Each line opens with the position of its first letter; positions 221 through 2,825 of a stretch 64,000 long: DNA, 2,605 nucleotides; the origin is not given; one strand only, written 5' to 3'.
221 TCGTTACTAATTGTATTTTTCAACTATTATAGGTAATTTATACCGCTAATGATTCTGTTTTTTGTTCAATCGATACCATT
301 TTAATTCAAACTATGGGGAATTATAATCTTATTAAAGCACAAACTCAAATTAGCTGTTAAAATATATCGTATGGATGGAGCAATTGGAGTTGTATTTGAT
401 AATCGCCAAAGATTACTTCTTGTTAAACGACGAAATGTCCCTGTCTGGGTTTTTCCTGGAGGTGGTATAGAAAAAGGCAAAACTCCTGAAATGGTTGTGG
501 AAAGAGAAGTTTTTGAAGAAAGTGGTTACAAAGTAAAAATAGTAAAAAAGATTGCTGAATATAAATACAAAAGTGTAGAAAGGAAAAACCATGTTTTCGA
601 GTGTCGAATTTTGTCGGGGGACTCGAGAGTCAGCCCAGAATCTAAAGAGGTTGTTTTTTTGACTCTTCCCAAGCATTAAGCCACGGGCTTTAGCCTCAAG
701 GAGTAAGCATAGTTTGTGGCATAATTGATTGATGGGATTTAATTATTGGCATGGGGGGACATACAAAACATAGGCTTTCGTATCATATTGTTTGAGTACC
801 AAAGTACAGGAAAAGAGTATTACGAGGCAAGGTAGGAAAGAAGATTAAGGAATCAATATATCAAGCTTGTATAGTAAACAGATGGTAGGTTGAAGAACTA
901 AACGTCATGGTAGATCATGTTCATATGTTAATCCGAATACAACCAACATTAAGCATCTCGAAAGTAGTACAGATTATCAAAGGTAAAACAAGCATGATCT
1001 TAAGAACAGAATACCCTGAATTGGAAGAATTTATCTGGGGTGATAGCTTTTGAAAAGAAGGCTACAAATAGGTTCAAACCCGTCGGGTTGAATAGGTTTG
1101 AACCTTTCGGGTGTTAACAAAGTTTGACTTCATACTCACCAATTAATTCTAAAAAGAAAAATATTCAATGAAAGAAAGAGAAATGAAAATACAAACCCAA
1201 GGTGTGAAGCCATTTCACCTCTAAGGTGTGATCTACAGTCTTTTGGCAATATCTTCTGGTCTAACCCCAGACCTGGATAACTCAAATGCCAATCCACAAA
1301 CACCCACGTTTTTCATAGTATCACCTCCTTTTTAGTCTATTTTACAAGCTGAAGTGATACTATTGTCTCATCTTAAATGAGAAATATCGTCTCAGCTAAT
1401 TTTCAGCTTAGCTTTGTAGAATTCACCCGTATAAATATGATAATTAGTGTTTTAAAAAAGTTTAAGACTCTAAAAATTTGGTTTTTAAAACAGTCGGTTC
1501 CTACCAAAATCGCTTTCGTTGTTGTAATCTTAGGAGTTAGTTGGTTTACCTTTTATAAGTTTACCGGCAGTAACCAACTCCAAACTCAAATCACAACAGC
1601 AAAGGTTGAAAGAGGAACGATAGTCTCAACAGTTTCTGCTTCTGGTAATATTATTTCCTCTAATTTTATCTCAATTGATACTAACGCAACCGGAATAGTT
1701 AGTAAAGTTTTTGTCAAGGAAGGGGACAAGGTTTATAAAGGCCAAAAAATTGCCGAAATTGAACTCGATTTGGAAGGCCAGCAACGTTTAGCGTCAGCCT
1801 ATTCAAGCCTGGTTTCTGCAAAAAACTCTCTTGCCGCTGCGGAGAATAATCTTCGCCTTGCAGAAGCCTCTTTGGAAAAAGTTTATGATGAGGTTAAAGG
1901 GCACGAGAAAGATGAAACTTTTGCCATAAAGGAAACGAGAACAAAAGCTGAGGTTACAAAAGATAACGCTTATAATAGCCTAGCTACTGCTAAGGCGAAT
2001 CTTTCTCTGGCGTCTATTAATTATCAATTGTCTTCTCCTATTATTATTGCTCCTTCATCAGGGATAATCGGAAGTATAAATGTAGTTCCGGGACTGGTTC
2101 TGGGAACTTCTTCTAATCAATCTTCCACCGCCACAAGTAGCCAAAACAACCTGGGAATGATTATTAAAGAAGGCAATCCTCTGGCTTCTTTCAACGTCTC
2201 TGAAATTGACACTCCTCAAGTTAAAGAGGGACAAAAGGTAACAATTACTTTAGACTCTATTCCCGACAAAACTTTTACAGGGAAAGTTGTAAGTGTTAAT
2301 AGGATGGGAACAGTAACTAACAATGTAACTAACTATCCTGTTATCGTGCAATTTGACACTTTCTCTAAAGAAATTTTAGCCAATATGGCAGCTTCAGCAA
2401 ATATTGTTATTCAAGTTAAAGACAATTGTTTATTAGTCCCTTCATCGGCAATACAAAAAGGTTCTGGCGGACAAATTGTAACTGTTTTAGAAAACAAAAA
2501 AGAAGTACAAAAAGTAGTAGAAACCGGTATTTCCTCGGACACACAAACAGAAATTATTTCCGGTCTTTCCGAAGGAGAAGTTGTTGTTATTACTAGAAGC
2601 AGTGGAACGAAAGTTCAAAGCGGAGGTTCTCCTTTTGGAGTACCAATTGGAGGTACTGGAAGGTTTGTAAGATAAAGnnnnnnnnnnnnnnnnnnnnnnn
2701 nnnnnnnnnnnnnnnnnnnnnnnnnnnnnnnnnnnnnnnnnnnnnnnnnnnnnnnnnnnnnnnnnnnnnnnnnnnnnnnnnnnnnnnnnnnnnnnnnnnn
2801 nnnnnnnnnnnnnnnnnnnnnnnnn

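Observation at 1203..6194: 30-bp perfect direct repeats flank a 5-kb cassette carrying a MacAB-like ABC efflux operon and a decayed ABC-exporter gene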

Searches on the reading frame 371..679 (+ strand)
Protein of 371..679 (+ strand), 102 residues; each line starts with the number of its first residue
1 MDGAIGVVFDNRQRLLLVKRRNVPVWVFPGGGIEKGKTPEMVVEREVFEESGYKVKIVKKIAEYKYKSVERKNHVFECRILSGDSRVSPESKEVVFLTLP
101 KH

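Call 11: search_protein_families(library=pfam, proteins=[window:371-679:+], max_evalue=0.01)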
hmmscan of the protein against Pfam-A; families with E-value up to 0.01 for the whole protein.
window:371-679:+ (102 aa): 2 families
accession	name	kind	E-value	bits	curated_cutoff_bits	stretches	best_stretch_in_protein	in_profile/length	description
PF00293.34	NUDIX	-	1.7e-15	57.6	21.1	1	3-74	5-85/134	NUDIX domain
PF14815.12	NUDIX_4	-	0.00052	20.2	35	1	5-84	2-84/113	NUDIX domain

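Call 68: find_encoding_contigs(protein=window:371-679:+, flank=8000, max_places=10)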
Protein window:371-679:+ (102 aa): 3 contigs read that carry it; 3 places shown.
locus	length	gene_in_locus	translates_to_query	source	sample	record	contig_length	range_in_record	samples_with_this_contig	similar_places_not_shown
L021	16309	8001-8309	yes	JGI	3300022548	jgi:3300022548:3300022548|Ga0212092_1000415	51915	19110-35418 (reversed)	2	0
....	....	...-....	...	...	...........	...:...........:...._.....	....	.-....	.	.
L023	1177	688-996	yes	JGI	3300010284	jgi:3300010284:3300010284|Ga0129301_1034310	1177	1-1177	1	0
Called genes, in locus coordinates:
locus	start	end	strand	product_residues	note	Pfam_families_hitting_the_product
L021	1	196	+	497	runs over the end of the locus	PF00149:Metallophos, PF02872:5_nucleotid_C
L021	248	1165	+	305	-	PF01368:DHH, PF02833:DHHA2 (weak)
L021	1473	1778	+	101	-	-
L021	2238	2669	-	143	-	PF00293:NUDIX, PF14815:NUDIX_4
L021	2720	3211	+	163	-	-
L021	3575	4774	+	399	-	PF05977:MFS_3 (faint), PF07690:MFS_1, PF13347:MFS_2 (weak), PF07690:MFS_1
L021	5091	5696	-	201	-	PF13671:AAA_33 (weak), PF00406:ADK, PF13207:AAA_17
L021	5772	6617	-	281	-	-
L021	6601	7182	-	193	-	PF01928:CYTH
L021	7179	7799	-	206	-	PF01227:GTP_cyclohydroI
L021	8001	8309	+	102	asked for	PF00293:NUDIX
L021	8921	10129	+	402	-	PF00990:GGDEF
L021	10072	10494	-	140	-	-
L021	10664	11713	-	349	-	-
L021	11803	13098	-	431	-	-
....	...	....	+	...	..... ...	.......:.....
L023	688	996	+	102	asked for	PF00293:NUDIX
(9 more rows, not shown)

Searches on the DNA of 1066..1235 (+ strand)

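Call 65: search_dna_similar(query=window:1066-1235:+, collection=plasmids, mode=distant, max_evalue=0.01)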
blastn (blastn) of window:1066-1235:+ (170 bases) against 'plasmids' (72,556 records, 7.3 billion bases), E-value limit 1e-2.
No match.

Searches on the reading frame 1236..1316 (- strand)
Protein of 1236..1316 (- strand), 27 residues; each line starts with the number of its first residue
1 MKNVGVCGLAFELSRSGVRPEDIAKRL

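Call 11: search_protein_families(library=pfam, proteins=[window:1236-1316:-], max_evalue=0.01)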
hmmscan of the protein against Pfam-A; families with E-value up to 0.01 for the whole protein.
seq(27 aa): 0 families

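Call 64: search_protein_families(library=pfam, proteins=[window:1236-1316:-], max_evalue=10)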
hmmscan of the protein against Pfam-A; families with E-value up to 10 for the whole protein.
seq(27 aa): 0 families

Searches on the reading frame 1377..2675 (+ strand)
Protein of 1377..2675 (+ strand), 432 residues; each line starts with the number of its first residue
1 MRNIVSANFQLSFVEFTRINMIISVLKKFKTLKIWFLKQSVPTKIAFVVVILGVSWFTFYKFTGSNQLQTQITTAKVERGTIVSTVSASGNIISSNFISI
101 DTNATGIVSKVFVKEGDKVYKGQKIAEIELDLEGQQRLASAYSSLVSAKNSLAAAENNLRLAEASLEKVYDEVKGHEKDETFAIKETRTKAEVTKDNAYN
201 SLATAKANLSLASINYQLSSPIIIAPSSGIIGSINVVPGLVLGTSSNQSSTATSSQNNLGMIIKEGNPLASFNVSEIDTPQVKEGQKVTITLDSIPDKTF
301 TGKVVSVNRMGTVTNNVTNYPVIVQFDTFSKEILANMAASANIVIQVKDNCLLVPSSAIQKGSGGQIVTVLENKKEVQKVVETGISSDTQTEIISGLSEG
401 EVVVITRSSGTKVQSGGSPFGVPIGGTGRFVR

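Call 11: search_protein_families(library=pfam, proteins=[window:1377-2675:+], max_evalue=0.01)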
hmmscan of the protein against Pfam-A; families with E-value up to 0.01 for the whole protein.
window:1377-2675:+ (432 aa): 7 families
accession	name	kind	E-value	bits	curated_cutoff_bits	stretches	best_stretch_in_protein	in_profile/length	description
PF16576.10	HlyD_D23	-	3.3e-12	46.6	30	1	89-308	9-185/214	Barrel-sandwich domain of CusB or HlyD membrane-fusion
PF13437.12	HlyD_3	-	1.1e-09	39.4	22.2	1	223-328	2-95/106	HlyD family secretion protein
PF00529.27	CusB_dom_1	-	1e-05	26.1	26.5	1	54-319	6-56/89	Cation efflux system protein CusB domain 1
PF13533.13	Biotin_lipoyl_2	-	8.8e-05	22.7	29.8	1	106-129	9-32/32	Biotin-lipoyl like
PF00364.28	Biotin_lipoyl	-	0.00053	20.2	22.1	1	105-131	14-39/73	Biotin-requiring enzyme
PF00358.26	PTS_EIIA_1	-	0.0019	18.3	27.2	0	98-132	72-107/127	phosphoenolpyruvate-dependent sugar phosphotransferase system, EIIA 1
PF13375.12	RnfC_N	-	0.0038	17.7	25.6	0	105-129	38-62/101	RnfC Barrel sandwich hybrid domain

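Call 52: search_protein_families(library=ncbifam, proteins=[window:1377-2675:+], max_evalue=0.1)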
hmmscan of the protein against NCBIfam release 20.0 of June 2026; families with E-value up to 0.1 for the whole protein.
window:1377-2675:+ (432 aa): 24 families
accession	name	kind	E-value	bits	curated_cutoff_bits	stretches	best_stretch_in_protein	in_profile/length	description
TIGR01730.1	RND_mfp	subfamily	4.9e-37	127.6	94.9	1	73-406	2-308/322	efflux RND transporter periplasmic adaptor subunit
NF008606.0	PRK11578.1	equivalog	2.7e-24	86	342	1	44-410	10-367/371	macrolide transporter subunit MacA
NF008589.1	PRK11556.1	equivalog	1.9e-12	46.8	391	1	72-405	59-373/392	MdtA/MuxA family multidrug efflux RND transporter periplasmic adaptor subunit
TIGR00999.1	8a0102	subfamily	2.7e-12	46.4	319.3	1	137-406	9-265/271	CzcB/NccB family metal efflux transporter periplasmic adaptor subunit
TIGR01843.1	type_I_hlyD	subfamily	1.6e-11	43.9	208.65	2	84-129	29-75/422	HlyD family type I secretion periplasmic adaptor subunit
NF007303.0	PRK09783.1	subfamily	2.1e-11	42.9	390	2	276-405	259-386/414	copper/silver efflux system membrane fusion protein CusB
TIGR02971.1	heterocyst_DevB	subfamily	5.9e-11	42.3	129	2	106-155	25-74/327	ABC exporter membrane fusion protein, DevB family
NF007132.1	PRK09578.1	equivalog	2.9e-09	36.1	512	2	65-246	33-199/396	MexX/AxyX family multidrug efflux RND transporter periplasmic adaptor subunit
NF007785.0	PRK10476.1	equivalog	1.8e-07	30.3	376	1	191-308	178-285/347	multidrug transporter subunit MdtN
NF033138.2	RND-peri-MexC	equivalog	3.4e-07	29.7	625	1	327-411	277-363/375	MexC family multidrug efflux RND transporter periplasmic adaptor subunit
NF002939.0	PRK03598.1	equivalog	4.9e-07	29.2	393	1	157-305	146-278/332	secretion protein HlyD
NF038010.1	ABC_adapt_DarC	equivalog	1.4e-06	27.4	450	2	343-408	336-405/417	darobactin export ABC transporter periplasmic adaptor subunit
NF045680.1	DiMtlExpIhpB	equivalog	9.1e-06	24.9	450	1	272-408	178-311/326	divalent metal ion exporter adaptor subunit IhpB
TIGR03794.1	NHLM_micro_HlyD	equivalog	5.3e-05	22.3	156.2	1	80-145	40-105/421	NHLP bacteriocin system secretion protein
NF005457.0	PRK07051.1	equivalog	0.00075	19.6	87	1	73-129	28-79/80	acetyl-CoA carboxylase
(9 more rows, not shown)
